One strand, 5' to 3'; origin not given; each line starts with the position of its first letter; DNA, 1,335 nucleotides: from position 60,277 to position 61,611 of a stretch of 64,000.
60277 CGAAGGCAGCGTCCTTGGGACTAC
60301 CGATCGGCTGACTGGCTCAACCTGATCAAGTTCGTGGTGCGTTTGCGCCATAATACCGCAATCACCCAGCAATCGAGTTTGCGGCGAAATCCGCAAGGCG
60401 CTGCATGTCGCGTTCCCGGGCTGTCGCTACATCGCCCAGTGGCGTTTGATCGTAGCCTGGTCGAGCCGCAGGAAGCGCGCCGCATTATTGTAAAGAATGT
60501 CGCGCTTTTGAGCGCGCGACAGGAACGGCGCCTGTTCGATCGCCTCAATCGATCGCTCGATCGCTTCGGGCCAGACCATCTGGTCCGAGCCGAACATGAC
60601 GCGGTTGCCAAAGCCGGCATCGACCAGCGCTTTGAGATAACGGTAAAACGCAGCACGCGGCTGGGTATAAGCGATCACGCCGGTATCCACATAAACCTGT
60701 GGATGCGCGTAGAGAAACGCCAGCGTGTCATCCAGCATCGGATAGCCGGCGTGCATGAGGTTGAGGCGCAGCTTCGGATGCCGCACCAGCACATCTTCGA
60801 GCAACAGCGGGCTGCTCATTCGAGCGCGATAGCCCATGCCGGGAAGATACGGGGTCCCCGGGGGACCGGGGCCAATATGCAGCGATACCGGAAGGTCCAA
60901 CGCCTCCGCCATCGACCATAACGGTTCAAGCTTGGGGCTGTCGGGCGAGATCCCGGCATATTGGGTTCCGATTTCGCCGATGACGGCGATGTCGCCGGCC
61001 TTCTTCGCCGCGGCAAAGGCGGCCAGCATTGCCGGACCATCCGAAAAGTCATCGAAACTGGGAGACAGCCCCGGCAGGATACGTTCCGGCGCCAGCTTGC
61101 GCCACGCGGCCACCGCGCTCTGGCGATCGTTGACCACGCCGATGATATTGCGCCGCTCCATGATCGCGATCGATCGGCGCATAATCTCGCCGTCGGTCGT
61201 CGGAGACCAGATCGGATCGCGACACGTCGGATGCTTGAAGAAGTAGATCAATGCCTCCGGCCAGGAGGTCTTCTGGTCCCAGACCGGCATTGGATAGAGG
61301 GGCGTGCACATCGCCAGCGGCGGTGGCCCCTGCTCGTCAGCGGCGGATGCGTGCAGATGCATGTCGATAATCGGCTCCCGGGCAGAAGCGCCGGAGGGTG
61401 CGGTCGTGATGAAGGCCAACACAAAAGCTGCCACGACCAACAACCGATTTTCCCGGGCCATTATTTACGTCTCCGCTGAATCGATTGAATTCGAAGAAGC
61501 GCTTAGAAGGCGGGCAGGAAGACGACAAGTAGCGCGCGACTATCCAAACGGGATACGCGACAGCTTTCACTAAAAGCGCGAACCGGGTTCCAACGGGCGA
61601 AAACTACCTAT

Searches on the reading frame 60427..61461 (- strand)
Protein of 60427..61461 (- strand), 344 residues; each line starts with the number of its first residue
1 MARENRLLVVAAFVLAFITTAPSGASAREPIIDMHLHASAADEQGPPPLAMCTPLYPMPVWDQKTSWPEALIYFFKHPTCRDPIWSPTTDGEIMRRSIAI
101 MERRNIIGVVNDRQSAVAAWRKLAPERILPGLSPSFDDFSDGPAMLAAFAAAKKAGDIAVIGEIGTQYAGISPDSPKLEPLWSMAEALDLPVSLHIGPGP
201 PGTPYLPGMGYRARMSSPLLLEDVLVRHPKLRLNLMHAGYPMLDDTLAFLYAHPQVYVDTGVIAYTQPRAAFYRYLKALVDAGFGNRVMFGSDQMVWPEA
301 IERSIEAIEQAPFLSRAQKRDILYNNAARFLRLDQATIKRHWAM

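Call 16: find_encoding_contigs(protein=window:60427-61461:-, flank=8000, max_places=10)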
Protein window:60427-61461:- (344 aa): 9 contigs read that carry it; 8 places shown.
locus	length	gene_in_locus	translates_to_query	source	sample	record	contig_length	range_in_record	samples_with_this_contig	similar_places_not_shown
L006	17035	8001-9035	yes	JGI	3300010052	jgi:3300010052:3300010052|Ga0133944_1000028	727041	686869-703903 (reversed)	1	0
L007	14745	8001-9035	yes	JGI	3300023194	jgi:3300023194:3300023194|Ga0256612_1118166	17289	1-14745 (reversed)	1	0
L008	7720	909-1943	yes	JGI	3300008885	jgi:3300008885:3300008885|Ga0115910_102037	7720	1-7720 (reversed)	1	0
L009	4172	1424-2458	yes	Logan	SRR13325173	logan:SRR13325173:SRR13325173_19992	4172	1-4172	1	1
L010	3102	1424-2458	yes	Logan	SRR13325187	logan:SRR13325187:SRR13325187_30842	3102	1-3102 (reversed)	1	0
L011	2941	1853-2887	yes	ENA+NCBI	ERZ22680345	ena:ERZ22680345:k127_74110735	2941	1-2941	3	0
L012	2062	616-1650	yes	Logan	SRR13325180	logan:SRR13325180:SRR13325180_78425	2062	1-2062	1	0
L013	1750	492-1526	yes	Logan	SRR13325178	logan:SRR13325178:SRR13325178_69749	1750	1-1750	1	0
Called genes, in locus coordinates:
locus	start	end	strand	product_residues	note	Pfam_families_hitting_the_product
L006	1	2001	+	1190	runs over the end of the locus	PF07733:DNA_pol3_alpha, PF17657:DNA_pol3_finger, PF14579:HHH_6, PF01336:tRNA_anti-codon (weak)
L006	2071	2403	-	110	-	-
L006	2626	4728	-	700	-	PF20656:MS_N, PF20658:MSG_insertion, PF01274:MS_TIM-barrel, PF20659:MS_C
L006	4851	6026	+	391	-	PF00108:Thiolase_N, PF02803:Thiolase_C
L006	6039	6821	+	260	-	PF00106:adh_short, PF13561:adh_short_C2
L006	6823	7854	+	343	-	PF02515:CoA_transf_3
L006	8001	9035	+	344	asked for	PF04909:Amidohydro_2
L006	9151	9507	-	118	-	PF10711:DUF2513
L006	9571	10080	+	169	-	-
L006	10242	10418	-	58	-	PF09926:DUF2158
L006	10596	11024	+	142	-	-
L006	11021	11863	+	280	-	-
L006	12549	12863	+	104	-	-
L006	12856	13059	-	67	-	-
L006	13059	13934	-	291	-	PF12762:DDE_Tnp_IS1595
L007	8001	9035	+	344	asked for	PF04909:Amidohydro_2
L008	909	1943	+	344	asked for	PF04909:Amidohydro_2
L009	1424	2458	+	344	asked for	PF04909:Amidohydro_2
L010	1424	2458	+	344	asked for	PF04909:Amidohydro_2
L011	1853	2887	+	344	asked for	PF04909:Amidohydro_2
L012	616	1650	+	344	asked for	PF04909:Amidohydro_2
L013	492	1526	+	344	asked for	PF04909:Amidohydro_2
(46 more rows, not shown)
